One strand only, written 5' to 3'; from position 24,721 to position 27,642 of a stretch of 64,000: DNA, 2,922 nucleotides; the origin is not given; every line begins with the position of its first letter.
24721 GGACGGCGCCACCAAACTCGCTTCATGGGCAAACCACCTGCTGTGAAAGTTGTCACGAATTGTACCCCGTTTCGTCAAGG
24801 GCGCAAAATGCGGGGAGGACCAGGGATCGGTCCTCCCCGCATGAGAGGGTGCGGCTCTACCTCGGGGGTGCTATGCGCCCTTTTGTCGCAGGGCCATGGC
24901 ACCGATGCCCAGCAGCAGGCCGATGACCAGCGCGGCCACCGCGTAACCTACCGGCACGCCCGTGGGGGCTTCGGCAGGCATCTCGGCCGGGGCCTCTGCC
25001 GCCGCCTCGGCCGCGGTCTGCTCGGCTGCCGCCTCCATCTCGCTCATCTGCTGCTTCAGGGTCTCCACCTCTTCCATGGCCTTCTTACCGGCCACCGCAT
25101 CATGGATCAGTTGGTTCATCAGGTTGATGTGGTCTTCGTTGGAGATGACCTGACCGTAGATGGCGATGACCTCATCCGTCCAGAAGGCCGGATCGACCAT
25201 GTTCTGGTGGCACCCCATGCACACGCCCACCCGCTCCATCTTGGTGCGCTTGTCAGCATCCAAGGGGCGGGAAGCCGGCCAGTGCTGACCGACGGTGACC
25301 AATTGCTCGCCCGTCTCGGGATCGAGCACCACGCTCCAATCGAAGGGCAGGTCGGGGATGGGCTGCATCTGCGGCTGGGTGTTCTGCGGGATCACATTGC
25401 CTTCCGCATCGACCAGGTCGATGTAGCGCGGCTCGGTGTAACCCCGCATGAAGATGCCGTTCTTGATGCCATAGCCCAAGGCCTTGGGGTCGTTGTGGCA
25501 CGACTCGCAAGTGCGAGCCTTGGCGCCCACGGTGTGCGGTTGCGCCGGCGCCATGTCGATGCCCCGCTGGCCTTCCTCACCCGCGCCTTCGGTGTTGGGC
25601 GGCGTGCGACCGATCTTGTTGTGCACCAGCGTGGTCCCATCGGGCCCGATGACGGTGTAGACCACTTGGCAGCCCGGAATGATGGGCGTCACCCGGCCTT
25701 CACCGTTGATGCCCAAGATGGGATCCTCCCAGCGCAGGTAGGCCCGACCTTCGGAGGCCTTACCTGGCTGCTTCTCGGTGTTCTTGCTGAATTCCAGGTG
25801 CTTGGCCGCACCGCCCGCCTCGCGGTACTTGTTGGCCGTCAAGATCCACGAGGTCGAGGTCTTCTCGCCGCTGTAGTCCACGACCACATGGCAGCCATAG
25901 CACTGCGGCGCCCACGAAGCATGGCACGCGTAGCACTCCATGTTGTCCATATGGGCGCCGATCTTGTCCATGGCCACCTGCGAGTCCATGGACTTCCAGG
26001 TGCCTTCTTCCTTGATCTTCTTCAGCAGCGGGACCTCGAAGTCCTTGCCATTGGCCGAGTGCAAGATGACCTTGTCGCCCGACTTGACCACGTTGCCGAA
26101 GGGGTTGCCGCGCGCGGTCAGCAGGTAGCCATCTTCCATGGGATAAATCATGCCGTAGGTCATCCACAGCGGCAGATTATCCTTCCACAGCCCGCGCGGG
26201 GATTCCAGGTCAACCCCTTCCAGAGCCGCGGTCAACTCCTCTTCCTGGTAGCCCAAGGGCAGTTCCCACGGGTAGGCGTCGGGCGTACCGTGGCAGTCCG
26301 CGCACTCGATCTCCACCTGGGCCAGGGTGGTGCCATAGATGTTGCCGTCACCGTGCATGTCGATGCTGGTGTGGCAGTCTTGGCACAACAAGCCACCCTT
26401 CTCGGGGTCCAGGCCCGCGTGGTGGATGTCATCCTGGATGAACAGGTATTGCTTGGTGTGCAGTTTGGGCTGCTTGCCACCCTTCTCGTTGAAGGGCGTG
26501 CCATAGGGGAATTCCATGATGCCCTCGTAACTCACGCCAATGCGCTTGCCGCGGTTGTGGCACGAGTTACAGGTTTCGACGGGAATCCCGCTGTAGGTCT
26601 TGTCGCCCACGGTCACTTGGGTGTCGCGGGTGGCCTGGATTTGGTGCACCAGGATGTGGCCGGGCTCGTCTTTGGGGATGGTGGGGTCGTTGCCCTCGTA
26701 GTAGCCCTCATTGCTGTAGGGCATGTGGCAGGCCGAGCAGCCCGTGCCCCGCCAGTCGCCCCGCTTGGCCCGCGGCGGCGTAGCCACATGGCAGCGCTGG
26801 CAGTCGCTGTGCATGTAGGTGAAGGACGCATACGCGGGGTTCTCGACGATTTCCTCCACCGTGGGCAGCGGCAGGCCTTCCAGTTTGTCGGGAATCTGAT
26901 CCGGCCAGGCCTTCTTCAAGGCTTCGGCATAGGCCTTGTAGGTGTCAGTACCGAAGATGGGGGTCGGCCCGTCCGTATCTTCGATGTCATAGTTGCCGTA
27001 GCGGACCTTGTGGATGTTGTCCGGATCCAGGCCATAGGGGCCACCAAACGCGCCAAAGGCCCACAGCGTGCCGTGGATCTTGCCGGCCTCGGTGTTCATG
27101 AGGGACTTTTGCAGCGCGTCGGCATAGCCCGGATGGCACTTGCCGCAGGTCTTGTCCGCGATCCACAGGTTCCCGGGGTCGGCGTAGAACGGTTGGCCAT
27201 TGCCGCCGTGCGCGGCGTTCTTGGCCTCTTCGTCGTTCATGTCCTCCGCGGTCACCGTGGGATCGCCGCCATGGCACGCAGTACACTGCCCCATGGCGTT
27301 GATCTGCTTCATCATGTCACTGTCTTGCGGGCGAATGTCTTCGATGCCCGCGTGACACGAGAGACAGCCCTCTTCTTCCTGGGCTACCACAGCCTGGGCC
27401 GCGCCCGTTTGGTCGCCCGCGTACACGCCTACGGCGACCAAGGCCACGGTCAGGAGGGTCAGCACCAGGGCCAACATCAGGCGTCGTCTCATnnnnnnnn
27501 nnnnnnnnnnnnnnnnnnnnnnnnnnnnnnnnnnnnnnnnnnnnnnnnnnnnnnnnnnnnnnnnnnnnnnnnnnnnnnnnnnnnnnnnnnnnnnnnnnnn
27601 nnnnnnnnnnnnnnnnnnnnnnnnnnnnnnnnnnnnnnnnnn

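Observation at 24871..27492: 873-aa, 12-haem, tail-anchored cytochrome with large haem-free inserts that I cannot place in a named family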

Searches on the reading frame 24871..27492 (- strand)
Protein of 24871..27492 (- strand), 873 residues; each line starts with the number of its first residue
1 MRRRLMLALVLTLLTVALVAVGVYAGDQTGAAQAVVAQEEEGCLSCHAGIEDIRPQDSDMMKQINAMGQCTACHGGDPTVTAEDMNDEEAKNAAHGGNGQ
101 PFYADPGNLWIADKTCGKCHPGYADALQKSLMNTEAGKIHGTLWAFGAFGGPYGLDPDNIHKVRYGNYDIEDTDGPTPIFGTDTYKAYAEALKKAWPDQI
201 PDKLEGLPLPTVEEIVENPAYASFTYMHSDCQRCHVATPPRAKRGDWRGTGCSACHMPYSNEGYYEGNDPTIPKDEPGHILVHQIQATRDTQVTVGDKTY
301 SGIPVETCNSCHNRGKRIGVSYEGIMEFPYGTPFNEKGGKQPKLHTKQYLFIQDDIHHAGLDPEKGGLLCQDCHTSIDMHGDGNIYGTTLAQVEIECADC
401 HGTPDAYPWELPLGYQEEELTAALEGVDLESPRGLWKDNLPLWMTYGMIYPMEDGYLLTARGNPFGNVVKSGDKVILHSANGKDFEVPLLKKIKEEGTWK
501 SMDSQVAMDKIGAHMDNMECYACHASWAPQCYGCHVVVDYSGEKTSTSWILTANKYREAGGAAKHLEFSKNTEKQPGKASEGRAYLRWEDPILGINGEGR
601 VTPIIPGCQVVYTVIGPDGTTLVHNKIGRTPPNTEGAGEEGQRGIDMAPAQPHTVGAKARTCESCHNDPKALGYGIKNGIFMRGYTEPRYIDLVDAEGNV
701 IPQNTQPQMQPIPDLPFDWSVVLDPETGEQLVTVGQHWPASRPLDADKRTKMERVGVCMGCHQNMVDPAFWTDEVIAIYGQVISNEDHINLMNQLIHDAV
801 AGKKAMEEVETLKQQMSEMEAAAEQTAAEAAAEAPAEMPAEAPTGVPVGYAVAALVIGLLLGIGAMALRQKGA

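Call 4: search_protein_families(library=pfam, proteins=[window:24871-27492:-], max_evalue=1)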
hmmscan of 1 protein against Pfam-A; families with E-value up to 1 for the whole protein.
window:24871-27492:- (873 aa): 9 families
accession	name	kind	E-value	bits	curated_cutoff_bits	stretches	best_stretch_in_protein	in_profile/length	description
PF14522.11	Cytochrome_C7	-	3.4e-13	49.7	24.8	2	37-120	10-66/67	Cytochrome c7 and related cytochrome c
PF22113.1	Mtrc-MtrF_II-IV_dom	-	6.3e-11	42.5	30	2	229-403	7-165/176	Outer membrane cytochrome MtrC/MtrF-like, domains II/IV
PF14537.11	Cytochrom_c3_2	-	5.3e-09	36.9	25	1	39-122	5-66/79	Cytochrome c3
PF11845.13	Tll0287-like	-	1.6e-06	29.1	24.1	0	393-419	97-126/144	Tll0287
PF02085.21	Cytochrom_CIII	-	0.00012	22.7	22.9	0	357-403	37-84/101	Class III cytochrome C family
PF07627.16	PSCyt3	-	0.017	15.9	27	0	283-323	46-86/98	Protein of unknown function (DUF1588)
PF09699.15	Paired_CXXCH_1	-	0.066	13.3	20.6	0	35-48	24-37/41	Doubled CXXCH motif (Paired_CXXCH_1)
PF21774.3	NagJ_C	-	0.3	12.2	28.3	1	790-828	4-42/114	Hyaluronidase post-catalytic domain-like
PF13435.11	Cytochrome_C554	-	0.95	10.9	20.8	0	34-75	42-84/84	Cytochrome c554 and c-prime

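Call 5: search_protein_families(library=ncbifam, proteins=[window:24871-27492:-], max_evalue=1)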
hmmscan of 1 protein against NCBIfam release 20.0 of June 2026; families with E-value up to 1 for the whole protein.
window:24871-27492:- (873 aa): 9 families
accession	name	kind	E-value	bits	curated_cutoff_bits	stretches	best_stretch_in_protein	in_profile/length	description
NF040943.1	cytoc3_ExtM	equivalog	4.1e-65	220.2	800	2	229-769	146-583/599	selenite/tellurite reduction operon c-type cytochrome ExtM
NF040967.1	cytc_ExtN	equivalog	3.1e-20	72.4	200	3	503-670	210-343/415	selenite/tellurite reduction operon c-type cytochrome ExtN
NF040968.1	FeS_ExtO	equivalog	3.2e-20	72.3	200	3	503-670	210-342/416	selenite/tellurite reduction operon b-type cytochrome iron-sulfur cluster-binding subunit ExtO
TIGR03507.1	decahem_SO1788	subfamily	1.4e-06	27.1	209.3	2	37-120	240-302/672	OmcA/MtrC family decaheme c-type cytochrome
TIGR04257.1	nanowire_3heme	domain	0.0012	19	40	1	40-80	23-64/75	c(7)-type cytochrome triheme domain-containing protein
TIGR03508.1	decahem_SO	subfamily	0.0015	18.1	192.2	2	36-121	113-197/258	DmsE family decaheme c-type cytochrome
NF045713.1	CxxCH_16_HmcA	equivalog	0.0076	14.9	400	2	226-313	224-315/541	sulfate respiration complex hexadecaheme cytochrome HmcA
TIGR03153.1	cytochr_NrfH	equivalog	0.014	15.5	134.2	0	221-314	21-111/138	cytochrome c nitrite reductase small subunit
TIGR03981.2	SAM_quin_mod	hypoth_equivalog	0.12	11.2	340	1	654-705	60-109/411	His-Xaa-Ser system-associated MauG-like protein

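Call 7: search_solved_structures(query=window:24871-27492:-, max_evalue=1, show_alignments=2)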
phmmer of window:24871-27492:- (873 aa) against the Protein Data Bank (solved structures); distinct sequences matched with E-value up to 1: 1.
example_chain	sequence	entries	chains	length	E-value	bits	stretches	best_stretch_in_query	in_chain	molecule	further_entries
7ood_x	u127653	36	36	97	0.82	10.9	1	114-149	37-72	50S ribosomal protein L31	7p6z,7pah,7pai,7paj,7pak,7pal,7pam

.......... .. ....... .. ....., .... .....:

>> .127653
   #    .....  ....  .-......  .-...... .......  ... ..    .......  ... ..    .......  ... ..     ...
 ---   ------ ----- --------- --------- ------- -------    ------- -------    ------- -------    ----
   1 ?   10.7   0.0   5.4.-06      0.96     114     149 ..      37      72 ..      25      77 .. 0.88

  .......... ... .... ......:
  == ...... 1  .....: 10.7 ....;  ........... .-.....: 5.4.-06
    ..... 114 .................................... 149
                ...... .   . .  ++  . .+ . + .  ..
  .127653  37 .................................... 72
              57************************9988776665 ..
